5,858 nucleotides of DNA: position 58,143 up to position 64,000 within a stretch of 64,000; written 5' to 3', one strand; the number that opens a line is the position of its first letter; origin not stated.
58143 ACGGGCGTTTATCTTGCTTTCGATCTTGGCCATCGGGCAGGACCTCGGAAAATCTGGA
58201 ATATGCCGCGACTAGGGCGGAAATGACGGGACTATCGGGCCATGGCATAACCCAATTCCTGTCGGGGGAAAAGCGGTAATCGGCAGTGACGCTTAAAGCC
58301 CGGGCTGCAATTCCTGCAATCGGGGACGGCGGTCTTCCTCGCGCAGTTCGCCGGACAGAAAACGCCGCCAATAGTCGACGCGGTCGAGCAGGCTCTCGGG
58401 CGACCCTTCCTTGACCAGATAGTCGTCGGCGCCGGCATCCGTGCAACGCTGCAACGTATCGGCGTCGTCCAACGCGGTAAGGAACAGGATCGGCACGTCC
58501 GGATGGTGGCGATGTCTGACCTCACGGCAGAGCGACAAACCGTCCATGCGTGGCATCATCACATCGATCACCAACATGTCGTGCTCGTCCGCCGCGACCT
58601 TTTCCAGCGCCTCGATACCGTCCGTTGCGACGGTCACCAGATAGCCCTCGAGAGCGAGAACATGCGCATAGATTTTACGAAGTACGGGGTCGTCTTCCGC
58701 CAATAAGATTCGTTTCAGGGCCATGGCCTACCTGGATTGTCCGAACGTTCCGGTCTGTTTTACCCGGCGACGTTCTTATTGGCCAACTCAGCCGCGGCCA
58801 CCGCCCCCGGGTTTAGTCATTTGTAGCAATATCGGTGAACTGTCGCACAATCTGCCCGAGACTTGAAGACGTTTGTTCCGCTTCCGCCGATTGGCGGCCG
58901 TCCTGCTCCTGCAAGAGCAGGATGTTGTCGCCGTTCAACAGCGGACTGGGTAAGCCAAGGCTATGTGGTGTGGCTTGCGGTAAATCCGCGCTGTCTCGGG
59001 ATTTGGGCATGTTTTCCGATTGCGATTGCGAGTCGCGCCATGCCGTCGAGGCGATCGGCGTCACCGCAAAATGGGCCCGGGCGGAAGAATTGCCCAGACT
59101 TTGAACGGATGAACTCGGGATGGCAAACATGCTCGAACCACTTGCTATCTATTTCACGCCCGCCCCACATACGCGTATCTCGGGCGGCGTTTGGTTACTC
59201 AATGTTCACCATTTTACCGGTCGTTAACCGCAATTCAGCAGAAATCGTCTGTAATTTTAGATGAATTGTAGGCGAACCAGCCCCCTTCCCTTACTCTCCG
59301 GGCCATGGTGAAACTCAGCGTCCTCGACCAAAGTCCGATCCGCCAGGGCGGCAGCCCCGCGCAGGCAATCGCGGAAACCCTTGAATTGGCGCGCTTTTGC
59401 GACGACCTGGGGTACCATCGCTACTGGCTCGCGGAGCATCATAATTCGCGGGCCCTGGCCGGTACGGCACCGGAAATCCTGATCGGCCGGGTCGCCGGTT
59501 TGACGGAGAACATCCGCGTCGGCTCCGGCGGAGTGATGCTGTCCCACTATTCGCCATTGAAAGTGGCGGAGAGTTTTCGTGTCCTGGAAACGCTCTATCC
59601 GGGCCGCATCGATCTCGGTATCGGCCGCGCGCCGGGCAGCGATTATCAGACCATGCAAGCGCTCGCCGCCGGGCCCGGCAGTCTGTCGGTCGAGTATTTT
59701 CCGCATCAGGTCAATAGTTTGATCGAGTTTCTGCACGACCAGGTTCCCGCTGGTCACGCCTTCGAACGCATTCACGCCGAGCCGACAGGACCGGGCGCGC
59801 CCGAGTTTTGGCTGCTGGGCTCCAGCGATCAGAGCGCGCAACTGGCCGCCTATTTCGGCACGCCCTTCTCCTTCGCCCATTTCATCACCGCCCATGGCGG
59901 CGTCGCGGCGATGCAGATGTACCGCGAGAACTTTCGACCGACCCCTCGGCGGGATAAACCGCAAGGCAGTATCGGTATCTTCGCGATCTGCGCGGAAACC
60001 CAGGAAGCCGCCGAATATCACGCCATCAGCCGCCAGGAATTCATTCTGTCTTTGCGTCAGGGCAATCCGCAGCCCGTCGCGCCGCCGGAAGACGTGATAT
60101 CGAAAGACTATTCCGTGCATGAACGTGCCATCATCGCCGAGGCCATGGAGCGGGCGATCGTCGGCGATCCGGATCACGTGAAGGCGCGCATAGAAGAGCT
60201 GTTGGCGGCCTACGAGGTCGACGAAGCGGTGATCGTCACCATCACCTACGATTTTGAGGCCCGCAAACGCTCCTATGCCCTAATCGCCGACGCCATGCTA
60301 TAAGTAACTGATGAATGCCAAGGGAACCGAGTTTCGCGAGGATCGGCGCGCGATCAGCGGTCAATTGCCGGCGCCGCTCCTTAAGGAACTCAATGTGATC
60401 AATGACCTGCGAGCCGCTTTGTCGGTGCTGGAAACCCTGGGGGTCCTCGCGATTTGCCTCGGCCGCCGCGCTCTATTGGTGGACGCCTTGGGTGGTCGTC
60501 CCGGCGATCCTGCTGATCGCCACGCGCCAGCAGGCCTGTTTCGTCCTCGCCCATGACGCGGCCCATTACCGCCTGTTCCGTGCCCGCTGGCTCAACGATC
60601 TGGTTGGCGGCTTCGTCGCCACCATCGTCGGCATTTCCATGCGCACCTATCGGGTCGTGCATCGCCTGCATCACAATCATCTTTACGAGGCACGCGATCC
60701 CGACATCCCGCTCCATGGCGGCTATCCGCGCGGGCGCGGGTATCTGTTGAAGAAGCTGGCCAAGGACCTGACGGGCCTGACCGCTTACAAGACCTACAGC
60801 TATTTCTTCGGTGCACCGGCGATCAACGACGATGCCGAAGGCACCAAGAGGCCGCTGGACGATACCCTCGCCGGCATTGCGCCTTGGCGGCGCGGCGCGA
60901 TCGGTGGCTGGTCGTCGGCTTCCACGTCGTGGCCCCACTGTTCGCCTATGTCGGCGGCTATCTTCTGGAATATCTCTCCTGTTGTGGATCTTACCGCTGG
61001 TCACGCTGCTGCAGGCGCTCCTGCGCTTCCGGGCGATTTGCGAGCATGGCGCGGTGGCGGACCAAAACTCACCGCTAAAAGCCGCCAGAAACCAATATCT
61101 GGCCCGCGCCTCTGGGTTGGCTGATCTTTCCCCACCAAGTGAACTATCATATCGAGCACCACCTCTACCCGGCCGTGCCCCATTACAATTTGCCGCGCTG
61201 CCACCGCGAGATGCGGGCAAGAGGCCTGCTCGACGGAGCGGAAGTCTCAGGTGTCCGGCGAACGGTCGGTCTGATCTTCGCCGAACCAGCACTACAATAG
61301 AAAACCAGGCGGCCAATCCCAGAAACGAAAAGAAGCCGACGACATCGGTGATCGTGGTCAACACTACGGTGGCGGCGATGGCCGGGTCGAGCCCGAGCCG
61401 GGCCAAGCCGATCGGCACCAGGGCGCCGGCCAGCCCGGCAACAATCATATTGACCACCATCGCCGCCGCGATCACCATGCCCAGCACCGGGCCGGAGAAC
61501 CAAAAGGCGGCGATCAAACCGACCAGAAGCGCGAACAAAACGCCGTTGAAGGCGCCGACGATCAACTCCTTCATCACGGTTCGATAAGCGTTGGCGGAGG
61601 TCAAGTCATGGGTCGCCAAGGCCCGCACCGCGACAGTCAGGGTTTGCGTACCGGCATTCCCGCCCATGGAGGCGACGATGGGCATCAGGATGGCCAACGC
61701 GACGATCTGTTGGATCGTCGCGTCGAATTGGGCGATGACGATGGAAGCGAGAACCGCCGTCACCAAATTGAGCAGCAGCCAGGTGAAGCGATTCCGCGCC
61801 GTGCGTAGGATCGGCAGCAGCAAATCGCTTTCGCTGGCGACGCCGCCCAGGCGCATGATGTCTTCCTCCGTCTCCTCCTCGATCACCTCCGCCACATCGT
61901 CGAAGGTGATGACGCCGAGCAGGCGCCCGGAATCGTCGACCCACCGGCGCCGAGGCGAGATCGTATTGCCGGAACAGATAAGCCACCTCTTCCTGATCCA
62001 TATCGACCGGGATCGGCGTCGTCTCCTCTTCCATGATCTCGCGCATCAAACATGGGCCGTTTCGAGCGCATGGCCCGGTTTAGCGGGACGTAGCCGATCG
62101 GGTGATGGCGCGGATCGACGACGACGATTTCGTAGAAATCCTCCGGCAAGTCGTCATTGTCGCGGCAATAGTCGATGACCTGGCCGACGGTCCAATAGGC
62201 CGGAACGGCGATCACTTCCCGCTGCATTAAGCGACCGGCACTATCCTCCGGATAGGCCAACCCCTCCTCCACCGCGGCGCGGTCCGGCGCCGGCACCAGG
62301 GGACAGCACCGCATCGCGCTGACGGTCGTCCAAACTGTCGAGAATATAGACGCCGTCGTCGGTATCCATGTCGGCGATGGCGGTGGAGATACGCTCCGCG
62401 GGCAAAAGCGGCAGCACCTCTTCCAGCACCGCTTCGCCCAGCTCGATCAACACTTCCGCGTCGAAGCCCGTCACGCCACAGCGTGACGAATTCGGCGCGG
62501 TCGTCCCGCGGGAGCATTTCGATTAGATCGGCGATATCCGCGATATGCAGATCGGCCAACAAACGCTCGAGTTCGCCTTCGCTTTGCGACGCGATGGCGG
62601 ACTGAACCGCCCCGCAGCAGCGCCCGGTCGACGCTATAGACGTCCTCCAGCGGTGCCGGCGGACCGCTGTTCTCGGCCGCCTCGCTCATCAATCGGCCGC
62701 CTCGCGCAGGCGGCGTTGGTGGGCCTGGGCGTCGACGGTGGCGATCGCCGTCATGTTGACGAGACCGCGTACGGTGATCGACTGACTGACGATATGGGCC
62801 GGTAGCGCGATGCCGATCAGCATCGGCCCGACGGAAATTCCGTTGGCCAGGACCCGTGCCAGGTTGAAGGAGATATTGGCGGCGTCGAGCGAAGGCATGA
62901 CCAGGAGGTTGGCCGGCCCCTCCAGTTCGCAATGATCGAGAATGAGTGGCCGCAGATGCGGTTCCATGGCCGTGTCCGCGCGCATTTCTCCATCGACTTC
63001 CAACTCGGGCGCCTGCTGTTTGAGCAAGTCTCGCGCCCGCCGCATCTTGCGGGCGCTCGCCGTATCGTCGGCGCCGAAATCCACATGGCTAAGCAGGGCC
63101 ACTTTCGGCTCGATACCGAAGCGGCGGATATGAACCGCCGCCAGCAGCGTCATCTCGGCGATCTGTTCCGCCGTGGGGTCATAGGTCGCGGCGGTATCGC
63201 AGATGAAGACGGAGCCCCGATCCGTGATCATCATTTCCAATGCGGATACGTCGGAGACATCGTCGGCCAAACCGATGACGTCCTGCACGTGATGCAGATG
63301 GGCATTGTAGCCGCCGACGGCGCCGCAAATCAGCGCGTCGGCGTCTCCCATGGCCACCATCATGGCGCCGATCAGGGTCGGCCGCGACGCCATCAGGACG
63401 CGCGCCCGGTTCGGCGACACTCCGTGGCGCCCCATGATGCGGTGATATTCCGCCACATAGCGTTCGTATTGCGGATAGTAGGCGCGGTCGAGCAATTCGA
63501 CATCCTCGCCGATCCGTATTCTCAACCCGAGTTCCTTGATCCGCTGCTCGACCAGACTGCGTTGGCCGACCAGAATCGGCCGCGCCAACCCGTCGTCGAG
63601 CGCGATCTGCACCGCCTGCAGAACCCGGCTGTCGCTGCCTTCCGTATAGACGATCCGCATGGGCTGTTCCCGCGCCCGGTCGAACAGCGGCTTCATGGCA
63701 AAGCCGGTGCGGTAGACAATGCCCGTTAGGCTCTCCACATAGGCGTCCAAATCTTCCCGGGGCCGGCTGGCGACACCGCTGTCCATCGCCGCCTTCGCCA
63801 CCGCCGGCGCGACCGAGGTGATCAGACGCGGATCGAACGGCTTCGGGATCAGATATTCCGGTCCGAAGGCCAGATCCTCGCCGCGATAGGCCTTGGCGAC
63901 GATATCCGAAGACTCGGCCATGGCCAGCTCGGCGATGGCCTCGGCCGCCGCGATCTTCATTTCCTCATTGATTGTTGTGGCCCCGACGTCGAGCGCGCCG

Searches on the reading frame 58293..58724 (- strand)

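Call 71: search_protein_families(library=pfam, proteins=[window:58293-58724:-], max_evalue=0.00001)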
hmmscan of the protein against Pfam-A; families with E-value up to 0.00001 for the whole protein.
window:58293-58724:- (143 aa): 1 family
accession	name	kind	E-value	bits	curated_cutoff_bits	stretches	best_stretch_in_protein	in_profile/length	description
PF00072.30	Response_reg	-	3.9e-29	101.5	30.2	1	6-116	1-110/111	Response regulator receiver domain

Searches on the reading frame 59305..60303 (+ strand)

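Call 71: search_protein_families(library=pfam, proteins=[window:59305-60303:+], max_evalue=0.00001)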
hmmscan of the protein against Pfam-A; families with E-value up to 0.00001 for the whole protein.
window:59305-60303:+ (332 aa): 1 family
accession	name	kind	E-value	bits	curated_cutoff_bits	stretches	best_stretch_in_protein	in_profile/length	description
PF00296.26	Bac_luciferase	-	8e-34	117.8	27.9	1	6-299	5-307/314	Luciferase-like monooxygenase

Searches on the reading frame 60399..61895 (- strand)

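Call 71: search_protein_families(library=pfam, proteins=[window:60399-61895:-], max_evalue=0.00001)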
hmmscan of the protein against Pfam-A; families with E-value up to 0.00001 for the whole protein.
window:60399-61895:- (498 aa): 1 family
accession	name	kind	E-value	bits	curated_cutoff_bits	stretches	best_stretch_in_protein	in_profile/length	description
PF01769.21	MgtE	-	2.7e-33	115.3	27.6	1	71-194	1-125/125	Divalent cation transporter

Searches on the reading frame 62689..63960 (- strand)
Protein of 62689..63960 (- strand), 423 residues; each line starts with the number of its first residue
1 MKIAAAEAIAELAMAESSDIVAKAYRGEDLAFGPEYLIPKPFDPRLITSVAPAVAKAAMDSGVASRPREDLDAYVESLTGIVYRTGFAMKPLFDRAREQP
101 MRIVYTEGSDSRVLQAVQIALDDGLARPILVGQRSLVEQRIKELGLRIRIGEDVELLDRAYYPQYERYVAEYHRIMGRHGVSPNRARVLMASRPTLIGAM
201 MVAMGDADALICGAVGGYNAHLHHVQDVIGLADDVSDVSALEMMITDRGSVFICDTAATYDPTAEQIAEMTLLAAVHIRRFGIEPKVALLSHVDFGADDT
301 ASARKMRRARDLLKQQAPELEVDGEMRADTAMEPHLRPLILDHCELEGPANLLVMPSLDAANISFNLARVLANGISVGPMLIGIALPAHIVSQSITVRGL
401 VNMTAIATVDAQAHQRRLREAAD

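Call 71: search_protein_families(library=pfam, proteins=[window:62689-63960:-], max_evalue=0.00001)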
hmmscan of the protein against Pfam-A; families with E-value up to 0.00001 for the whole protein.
window:62689-63960:- (423 aa): 1 family
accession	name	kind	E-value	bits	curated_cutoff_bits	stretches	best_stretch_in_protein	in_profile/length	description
PF01515.24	PTA_PTB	-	2.6e-86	290.3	24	1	89-407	3-318/319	Phosphate acetyl/butaryl transferase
